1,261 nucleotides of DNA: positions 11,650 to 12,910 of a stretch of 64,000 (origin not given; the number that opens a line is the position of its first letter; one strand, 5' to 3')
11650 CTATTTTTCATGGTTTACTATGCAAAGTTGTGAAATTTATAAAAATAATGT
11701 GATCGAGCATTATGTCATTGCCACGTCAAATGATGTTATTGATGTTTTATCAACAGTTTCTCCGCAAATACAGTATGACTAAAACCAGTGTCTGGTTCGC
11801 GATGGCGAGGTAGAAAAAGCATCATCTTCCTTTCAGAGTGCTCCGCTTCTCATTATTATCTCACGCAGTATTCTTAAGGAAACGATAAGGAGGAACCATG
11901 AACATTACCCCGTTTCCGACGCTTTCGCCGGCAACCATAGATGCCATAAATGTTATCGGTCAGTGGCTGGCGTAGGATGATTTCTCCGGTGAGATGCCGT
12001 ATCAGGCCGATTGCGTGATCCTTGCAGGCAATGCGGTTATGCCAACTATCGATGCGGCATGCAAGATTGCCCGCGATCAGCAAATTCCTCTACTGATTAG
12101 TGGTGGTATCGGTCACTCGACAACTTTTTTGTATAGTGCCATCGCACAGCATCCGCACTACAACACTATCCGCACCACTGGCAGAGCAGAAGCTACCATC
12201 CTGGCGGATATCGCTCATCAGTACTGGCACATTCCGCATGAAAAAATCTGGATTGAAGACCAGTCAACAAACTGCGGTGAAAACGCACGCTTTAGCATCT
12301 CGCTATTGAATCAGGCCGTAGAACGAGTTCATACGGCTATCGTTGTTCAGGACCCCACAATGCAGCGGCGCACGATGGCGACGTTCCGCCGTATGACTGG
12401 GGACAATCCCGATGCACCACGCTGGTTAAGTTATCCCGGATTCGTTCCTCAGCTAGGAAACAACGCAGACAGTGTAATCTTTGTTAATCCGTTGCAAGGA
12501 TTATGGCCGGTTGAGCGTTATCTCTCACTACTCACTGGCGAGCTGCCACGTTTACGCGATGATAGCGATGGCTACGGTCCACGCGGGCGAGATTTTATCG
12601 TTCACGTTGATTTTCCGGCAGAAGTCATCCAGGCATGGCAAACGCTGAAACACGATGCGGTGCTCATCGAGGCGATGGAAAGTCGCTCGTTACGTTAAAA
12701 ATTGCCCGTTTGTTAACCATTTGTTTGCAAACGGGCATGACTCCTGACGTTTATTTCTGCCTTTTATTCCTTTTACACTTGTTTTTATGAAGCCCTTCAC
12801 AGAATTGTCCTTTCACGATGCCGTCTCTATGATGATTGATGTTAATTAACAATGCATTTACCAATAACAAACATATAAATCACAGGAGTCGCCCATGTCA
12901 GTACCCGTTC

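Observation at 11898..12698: In-frame amber codon in ydcF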

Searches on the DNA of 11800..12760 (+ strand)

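Call 4: search_dna_similar(query=window:11800-12760:+, collection=ecoli_genomes, mode=near, max_rows=40)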
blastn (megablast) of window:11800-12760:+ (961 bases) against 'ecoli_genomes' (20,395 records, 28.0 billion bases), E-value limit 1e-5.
Records with a match: 5414; places in all: 5462; records where one place covers at least 80% of the query: 5369.
Genomes with a match: 5414 of 5426; with a place that covers at least 80% of the query: 5369. Places per genome that has any: lowest 1, median 1, highest 2. On chromosomes: 5457 places; on plasmids: 5.
Best place of each record, by identity: >=99% 6; 95-99% 5404; 90-95% 4.
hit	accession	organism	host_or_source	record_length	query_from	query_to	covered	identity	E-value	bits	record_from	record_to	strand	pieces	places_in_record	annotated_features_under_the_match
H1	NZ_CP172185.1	Escherichia coli strain GF60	chicken meat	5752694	1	961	100%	99.9%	0e+0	1770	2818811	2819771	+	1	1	ydcF: DUF218 domain-containing protein YdcF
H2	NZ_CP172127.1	Escherichia coli strain GF43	chicken meat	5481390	1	961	100%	99.1%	0e+0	1725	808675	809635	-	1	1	ydcF: DUF218 domain-containing protein YdcF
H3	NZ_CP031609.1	Escherichia coli strain N3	Homo sapiens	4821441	1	961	100%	98.8%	0e+0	1709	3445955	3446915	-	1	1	ydcF: DUF218 domain-containing protein YdcF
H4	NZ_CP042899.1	Escherichia coli strain CFSAN061763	missing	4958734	1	961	100%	97.4%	0e+0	1637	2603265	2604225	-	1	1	ydcF: DUF218 domain-containing protein YdcF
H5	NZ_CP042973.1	Escherichia coli strain CFSAN061768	missing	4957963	1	961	100%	97.4%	0e+0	1637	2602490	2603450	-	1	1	ydcF: DUF218 domain-containing protein YdcF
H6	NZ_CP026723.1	Escherichia coli strain 266917_2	Homo sapiens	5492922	1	961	100%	97.4%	0e+0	1637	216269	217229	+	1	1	ydcF: DUF218 domain-containing protein YdcF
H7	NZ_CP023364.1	Escherichia coli strain 144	canine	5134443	1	961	100%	97.4%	0e+0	1637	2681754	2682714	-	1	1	ydcF: DUF218 domain-containing protein YdcF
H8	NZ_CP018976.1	Escherichia coli strain Ecol_545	Homo sapiens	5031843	1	961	100%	97.4%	0e+0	1637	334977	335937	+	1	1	ydcF: DUF218 domain-containing protein YdcF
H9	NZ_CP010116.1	Escherichia coli strain C1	cow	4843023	1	961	100%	97.4%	0e+0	1637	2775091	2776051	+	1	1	ydcF: DUF218 domain-containing protein YdcF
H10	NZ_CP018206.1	Escherichia coli strain MRSN346647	Homo sapiens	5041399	1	961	100%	97.4%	0e+0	1637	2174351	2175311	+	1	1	ydcF: DUF218 domain-containing protein YdcF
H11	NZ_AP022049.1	Escherichia coli strain WP4-S17-ESBL-08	-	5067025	1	961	100%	97.4%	0e+0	1637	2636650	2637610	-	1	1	ydcF: DUF218 domain-containing protein YdcF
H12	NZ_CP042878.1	Escherichia coli strain NMBU_W05E18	surface water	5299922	1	961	100%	97.4%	0e+0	1637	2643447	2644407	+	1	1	ydcF: DUF218 domain-containing protein YdcF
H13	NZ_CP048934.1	Escherichia coli strain 190693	Homo sapiens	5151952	1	961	100%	97.4%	0e+0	1637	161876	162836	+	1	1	ydcF: DUF218 domain-containing protein YdcF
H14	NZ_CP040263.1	Escherichia coli strain 631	Bivalve mollusk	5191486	1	961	100%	97.4%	0e+0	1637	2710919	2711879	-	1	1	ydcF: DUF218 domain-containing protein YdcF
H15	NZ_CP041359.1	Escherichia coli strain U1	missing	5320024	1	961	100%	97.4%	0e+0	1637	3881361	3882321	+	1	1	ydcF: DUF218 domain-containing protein YdcF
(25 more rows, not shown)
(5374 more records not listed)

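Call 7: get_annotated_region(hit=H1, flank=3000)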
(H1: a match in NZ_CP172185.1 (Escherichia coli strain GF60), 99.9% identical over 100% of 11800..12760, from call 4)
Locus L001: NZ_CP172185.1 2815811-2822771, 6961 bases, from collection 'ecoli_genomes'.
description: Escherichia coli strain GF60 chromosome, complete genome
organism: Escherichia coli strain GF60 (NCBI taxid 562)
replicon: chromosome; assembly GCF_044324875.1
host: -; source: chicken meat; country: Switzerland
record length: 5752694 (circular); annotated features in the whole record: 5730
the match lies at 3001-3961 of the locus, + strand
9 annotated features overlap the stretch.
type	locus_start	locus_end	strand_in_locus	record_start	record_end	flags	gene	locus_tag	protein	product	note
CDS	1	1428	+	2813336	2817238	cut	hrpA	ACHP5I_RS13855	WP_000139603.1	ATP-dependent RNA helicase HrpA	-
CDS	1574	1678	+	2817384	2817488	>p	-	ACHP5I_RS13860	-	hypothetical protein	incomplete; partial in the middle of a contig; missing C-terminus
CDS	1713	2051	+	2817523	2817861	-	-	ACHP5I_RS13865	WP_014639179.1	hypothetical protein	-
CDS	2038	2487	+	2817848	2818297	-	-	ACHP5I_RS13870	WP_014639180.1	hypothetical protein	-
CDS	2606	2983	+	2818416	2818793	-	-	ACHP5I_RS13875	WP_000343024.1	hypothetical protein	-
CDS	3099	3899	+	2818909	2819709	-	ydcF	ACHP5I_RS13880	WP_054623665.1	DUF218 domain-containing protein YdcF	-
CDS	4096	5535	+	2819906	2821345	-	aldA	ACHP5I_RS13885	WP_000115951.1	aldehyde dehydrogenase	-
CDS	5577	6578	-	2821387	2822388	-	gap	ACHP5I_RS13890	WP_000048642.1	type I glyceraldehyde-3-phosphate dehydrogenase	-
CDS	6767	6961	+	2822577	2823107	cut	cybB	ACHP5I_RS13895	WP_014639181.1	cytochrome b561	-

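Call 8: get_annotated_region(hit=H2, flank=3000)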
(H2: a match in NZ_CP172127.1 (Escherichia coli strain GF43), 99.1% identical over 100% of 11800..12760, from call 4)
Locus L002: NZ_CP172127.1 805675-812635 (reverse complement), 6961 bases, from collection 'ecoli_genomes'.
description: Escherichia coli strain GF43 chromosome, complete genome
organism: Escherichia coli strain GF43 (NCBI taxid 562)
replicon: chromosome; assembly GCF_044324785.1
host: -; source: chicken meat; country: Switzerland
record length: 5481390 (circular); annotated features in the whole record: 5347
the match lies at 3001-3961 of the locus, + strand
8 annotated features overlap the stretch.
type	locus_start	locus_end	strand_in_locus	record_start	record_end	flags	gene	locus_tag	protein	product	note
CDS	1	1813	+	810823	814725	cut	hrpA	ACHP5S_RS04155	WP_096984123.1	ATP-dependent RNA helicase HrpA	-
CDS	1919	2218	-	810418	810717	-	-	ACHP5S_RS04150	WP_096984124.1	hypothetical protein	-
CDS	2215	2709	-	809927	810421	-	-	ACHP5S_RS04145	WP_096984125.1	SMI1/KNR4 family protein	-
CDS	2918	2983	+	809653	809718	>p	-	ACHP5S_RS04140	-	hypothetical protein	incomplete; partial in the middle of a contig; missing N-terminus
CDS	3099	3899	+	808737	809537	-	ydcF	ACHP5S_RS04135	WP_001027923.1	DUF218 domain-containing protein YdcF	-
CDS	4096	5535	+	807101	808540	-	aldA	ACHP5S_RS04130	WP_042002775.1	aldehyde dehydrogenase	-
CDS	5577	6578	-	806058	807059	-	gap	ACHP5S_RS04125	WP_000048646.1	type I glyceraldehyde-3-phosphate dehydrogenase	-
CDS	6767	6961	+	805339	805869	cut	cybB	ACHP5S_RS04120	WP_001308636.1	cytochrome b561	-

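Call 9: get_annotated_region(hit=H3, flank=3000)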
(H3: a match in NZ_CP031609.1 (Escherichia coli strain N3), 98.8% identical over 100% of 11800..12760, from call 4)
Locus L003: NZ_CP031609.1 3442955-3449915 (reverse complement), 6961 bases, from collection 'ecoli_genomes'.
description: Escherichia coli strain N3 chromosome, complete genome
organism: Escherichia coli strain N3 (NCBI taxid 562)
replicon: chromosome; assembly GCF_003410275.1
host: Homo sapiens; source: Rectal swab; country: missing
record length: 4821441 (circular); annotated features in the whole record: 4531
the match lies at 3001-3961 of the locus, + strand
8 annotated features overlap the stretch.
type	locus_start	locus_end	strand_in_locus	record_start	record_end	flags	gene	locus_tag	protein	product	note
CDS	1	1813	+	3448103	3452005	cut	hrpA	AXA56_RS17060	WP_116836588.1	ATP-dependent RNA helicase HrpA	-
CDS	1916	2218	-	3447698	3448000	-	-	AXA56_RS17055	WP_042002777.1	hypothetical protein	-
CDS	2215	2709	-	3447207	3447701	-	-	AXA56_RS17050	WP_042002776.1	SMI1/KNR4 family protein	-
CDS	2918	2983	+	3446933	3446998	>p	-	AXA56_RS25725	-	hypothetical protein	incomplete; partial in the middle of a contig; missing N-terminus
CDS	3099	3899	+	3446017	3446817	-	ydcF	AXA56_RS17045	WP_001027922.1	DUF218 domain-containing protein YdcF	-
CDS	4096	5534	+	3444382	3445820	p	aldA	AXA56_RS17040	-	aldehyde dehydrogenase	frameshifted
CDS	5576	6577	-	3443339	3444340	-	gap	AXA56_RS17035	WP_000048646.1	type I glyceraldehyde-3-phosphate dehydrogenase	-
CDS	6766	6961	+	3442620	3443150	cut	cybB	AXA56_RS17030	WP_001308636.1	cytochrome b561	-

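Call 11: search_dna_similar(query=window:11943-12003:+, collection=ecoli_genomes, mode=near, max_rows=15)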
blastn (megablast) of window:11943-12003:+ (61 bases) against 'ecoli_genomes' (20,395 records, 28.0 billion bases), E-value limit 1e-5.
Records with a match: 392; places in all: 392; records where one place covers at least 80% of the query: 392.
Genomes with a match: 392 of 5426; with a place that covers at least 80% of the query: 392. Places per genome that has any: lowest 1, median 1, highest 1. On chromosomes: 392 places; on plasmids: 0.
Best place of each record, by identity: 95-99% 392.
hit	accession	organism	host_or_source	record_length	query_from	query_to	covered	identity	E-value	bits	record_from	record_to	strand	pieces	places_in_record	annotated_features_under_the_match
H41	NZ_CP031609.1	Escherichia coli strain N3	Homo sapiens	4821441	1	61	100%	98.4%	2e-21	108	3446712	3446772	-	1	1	ydcF: DUF218 domain-containing protein YdcF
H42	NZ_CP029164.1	Escherichia coli strain 104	chicken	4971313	1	61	100%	98.4%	2e-21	108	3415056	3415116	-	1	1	ydcF: DUF218 domain-containing protein YdcF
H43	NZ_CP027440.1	Escherichia coli strain 2012C-4502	Homo sapiens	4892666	1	61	100%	98.4%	2e-21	108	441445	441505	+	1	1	ydcF: DUF218 domain-containing protein YdcF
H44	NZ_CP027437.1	Escherichia coli strain 2012C-4221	missing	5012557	1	61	100%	98.4%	2e-21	108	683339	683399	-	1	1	ydcF: DUF218 domain-containing protein YdcF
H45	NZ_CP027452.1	Escherichia coli strain 2014C-3338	Homo sapiens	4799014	1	61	100%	98.4%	2e-21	108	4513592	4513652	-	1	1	ydcF: DUF218 domain-containing protein YdcF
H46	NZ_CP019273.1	Escherichia coli strain 13P477T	pig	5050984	1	61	100%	98.4%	2e-21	108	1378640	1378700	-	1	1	ydcF: DUF218 domain-containing protein YdcF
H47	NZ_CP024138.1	Escherichia coli strain 14EC020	clinical patient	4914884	1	61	100%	98.4%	2e-21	108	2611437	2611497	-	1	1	ydcF: DUF218 domain-containing protein YdcF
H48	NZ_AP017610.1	Escherichia coli strain 20Ec-P-124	Sus scrofa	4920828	1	61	100%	98.4%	2e-21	108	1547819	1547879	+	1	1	ydcF: DUF218 domain-containing protein YdcF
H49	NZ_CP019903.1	Escherichia coli strain MDR_56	Homo sapiens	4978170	1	61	100%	98.4%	2e-21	108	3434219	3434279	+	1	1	ydcF: DUF218 domain-containing protein YdcF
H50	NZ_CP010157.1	Escherichia coli strain D10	dog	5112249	1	61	100%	98.4%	2e-21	108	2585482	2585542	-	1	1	ydcF: DUF218 domain-containing protein YdcF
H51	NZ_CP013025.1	Escherichia coli strain 2009C-3133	Homo sapiens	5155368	1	61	100%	98.4%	2e-21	108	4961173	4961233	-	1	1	ydcF: DUF218 domain-containing protein YdcF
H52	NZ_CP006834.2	Escherichia coli APEC O2-211 strain APEC O2-211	Gallus gallus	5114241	1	61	100%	98.4%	2e-21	108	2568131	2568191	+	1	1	ydcF: DUF218 domain-containing protein YdcF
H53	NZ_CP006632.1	Escherichia coli PCN033 strain PCN033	-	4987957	1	61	100%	98.4%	2e-21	108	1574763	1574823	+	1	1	ydcF: DUF218 domain-containing protein YdcF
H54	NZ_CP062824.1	Escherichia coli O169:H41 strain Res13-Lact-PER13-34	Sus scrofa domesticus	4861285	1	61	100%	98.4%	2e-21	108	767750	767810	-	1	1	ydcF: DUF218 domain-containing protein YdcF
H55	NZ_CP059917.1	Escherichia coli strain 64.1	Turkey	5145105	1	61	100%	98.4%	2e-21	108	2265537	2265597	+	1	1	ydcF: DUF218 domain-containing protein YdcF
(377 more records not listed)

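Call 43: search_dna_similar(query=L008:1450-1510:+, collection=ecoli_genomes, mode=near, max_rows=8)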
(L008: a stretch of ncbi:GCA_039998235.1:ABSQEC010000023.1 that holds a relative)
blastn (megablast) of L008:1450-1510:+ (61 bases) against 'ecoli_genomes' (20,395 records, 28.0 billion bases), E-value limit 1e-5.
Records with a match: 5319; places in all: 5320; records where one place covers at least 80% of the query: 5318.
Genomes with a match: 5319 of 5426; with a place that covers at least 80% of the query: 5318. Places per genome that has any: lowest 1, median 1, highest 2. On chromosomes: 5315 places; on plasmids: 5.
Best place of each record, by identity: 95-99% 5318; 90-95% 1.
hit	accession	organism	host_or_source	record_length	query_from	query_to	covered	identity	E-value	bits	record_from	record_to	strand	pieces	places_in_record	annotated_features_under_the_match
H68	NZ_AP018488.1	Escherichia coli O157:H7 strain PV15-279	Homo sapiens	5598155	1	61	100%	98.4%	2e-21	108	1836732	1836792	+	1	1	ydcF: DUF218 domain-containing protein YdcF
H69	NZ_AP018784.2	Escherichia coli strain SK1144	-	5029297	1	61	100%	98.4%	2e-21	108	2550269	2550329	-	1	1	ydcF: DUF218 domain-containing protein YdcF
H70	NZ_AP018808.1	Escherichia coli strain E2865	Bos taurus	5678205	1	61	100%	98.4%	2e-21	108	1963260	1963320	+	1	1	ydcF: DUF218 domain-containing protein YdcF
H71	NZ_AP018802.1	Escherichia coli strain E2863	Bos taurus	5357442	1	61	100%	98.4%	2e-21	108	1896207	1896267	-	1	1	ydcF: DUF218 domain-containing protein YdcF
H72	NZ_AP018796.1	Escherichia coli strain E2855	Bos taurus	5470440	1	61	100%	98.4%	2e-21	108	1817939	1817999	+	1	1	ydcF: DUF218 domain-containing protein YdcF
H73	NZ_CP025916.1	Escherichia coli strain 120899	Homo sapiens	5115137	1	61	100%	98.4%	2e-21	108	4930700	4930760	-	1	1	ydcF: DUF218 domain-containing protein YdcF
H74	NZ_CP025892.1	Escherichia coli strain 503025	Homo sapiens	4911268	1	61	100%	98.4%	2e-21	108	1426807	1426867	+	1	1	ydcF: DUF218 domain-containing protein YdcF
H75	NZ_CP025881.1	Escherichia coli strain 503440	Homo sapiens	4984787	1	61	100%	98.4%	2e-21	108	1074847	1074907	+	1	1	ydcF: DUF218 domain-containing protein YdcF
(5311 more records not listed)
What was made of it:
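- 11973..11975 (+): Amber codon TAG replacing Gln26 (CAG); the derived C-to-T change is at 11973. It is absent from 5,426 complete RefSeq genomes in both sequence contexts tested (calls 11, 43).
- On Programmed stop-codon recoding or suppression: No complete genome of 5,426 has the TAG (calls 11, 43).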
